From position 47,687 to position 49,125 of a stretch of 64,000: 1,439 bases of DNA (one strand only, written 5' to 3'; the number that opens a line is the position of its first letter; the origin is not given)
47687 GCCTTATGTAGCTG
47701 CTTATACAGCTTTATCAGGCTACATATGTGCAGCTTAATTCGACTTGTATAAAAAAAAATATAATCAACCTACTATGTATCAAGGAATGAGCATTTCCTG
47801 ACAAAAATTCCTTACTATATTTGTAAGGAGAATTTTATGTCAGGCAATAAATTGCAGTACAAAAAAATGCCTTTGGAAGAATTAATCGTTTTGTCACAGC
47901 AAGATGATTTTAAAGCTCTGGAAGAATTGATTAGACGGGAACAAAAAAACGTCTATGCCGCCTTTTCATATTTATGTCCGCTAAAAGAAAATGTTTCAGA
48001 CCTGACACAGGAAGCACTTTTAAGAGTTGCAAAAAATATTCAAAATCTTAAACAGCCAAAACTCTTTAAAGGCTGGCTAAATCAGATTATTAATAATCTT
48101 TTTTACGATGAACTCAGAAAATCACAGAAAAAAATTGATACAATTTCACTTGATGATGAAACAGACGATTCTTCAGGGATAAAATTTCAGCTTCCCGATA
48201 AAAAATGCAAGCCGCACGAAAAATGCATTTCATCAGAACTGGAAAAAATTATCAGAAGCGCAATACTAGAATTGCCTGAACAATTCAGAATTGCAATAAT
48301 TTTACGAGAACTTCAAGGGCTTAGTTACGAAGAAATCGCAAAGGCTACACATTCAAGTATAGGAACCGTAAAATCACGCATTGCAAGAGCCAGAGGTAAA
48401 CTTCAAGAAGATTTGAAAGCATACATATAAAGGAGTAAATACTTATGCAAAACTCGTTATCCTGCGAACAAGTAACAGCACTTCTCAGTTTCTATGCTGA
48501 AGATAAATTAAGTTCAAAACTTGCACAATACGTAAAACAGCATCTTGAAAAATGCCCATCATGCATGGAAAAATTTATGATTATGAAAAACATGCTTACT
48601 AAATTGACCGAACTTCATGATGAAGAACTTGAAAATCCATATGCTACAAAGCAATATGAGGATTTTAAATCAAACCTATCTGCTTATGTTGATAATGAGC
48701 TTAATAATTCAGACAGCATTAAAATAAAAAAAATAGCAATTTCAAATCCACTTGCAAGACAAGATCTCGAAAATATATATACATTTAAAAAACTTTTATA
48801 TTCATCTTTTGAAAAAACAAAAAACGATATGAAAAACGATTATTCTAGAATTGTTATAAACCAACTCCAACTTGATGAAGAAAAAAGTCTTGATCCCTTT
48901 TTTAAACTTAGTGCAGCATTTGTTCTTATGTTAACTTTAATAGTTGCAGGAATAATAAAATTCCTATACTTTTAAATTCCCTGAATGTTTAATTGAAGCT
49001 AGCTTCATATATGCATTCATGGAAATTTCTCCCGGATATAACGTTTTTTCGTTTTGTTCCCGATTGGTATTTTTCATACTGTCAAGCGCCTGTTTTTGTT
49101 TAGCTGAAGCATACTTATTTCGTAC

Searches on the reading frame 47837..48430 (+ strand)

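Call 7: search_protein_families(library=pfam, proteins=[window:47837-48430:+], max_evalue=0.01)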
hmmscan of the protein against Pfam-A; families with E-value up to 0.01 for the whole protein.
window:47837-48430:+ (197 aa): 6 families
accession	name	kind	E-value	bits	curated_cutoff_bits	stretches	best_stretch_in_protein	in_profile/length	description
PF08281.18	Sigma70_r4_2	-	1.6e-16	60.1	25.7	1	138-189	3-54/54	Sigma-70, region 4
PF04542.20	Sigma70_r2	-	5.3e-11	42.6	24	1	31-98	1-70/71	Sigma-70 region 2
PF04545.22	Sigma70_r4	-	7.7e-09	35.4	24.1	1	142-191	1-50/50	Sigma-70, region 4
PF07638.17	Sigma70_ECF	-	2.8e-06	27.8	21.1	1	54-194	50-184/185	ECF sigma factor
PF13404.12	HTH_AsnC-type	-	0.002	18.3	27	1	155-184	8-40/42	AsnC-type helix-turn-helix domain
PF13412.12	HTH_24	-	0.0043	17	21.9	0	155-184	11-40/48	Winged helix-turn-helix DNA-binding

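Call 82: search_protein_families(library=ncbifam, proteins=[window:47837-48430:+], max_evalue=0.00001)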
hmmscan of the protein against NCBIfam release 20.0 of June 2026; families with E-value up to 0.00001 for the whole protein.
window:47837-48430:+ (197 aa): 80 families (the best 25 are shown)
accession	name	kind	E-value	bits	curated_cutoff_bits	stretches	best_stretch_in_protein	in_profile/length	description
NF007229.0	PRK09647.1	equivalog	3.4e-31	108.3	265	1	23-194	41-203/220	RNA polymerase sigma factor SigE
NF009166.1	PRK12513.1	equivalog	3.5e-30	105.1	206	1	14-195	10-188/193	RNA polymerase sigma factor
NF007223.0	PRK09641.1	equivalog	8.3e-30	104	209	1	17-194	9-185/187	RNA polymerase sigma factor SigW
TIGR02939.1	RpoE_Sigma70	equivalog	1.2e-28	100.4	236.15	1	15-194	9-187/190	RNA polymerase sigma factor RpoE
TIGR02937.1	sigma70-ECF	superfamily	5.2e-28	97.7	42.9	1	27-192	2-164/165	sigma-70 family RNA polymerase sigma factor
NF008888.0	PRK11922.1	equivalog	1.1e-25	90.6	204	1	9-195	13-198/231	RNA polymerase sigma factor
NF009171.0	PRK12518.1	equivalog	3.9e-25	88.8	208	1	12-194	13-185/191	RNA polymerase sigma factor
NF009174.0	PRK12522.1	equivalog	1.1e-24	87.4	217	1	27-195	4-169/175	RNA polymerase sigma factor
TIGR02948.1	SigW_bacill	equivalog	2.1e-24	86.6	243.1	1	21-194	13-185/187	RNA polymerase sigma factor SigW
NF007225.0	PRK09643.1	equivalog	2.3e-24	86.2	190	1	13-194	14-183/204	RNA polymerase sigma factor SigM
TIGR02985.1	Sig70_bacteroi1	subfamily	1.1e-23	84.2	126.4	1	27-193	2-162/162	RNA polymerase sigma-70 factor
NF058625.1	sigma_PG0214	equivalog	7e-23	81.2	130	1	35-194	13-162/170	GFO_1088 family ECF-type sigma factor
TIGR02950.1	SigM_subfam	subfamily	7.9e-23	81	147.95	1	28-192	2-157/159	RNA polymerase sigma factor, SigM family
NF009185.0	PRK12533.1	equivalog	1.6e-22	80.3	248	1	40-194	43-194/231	RNA polymerase sigma factor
NF007216.0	PRK09638.1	equivalog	3.1e-22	79.2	194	1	14-194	6-175/180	RNA polymerase sigma factor SigY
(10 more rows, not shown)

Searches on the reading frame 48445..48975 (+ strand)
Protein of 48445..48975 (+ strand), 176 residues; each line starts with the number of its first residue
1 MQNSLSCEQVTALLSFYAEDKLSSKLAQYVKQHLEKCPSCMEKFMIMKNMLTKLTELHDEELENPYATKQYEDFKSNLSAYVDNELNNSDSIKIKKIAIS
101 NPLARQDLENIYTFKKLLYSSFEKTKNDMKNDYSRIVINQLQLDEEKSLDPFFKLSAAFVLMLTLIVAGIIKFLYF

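Call 7: search_protein_families(library=pfam, proteins=[window:48445-48975:+], max_evalue=0.01)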
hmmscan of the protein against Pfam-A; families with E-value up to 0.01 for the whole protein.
window:48445-48975:+ (176 aa): 1 family
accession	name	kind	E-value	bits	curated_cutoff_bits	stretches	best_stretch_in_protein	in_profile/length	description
PF13490.11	zf-HC2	-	1.7e-12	47.6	22.2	1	7-40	1-34/35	Putative zinc-finger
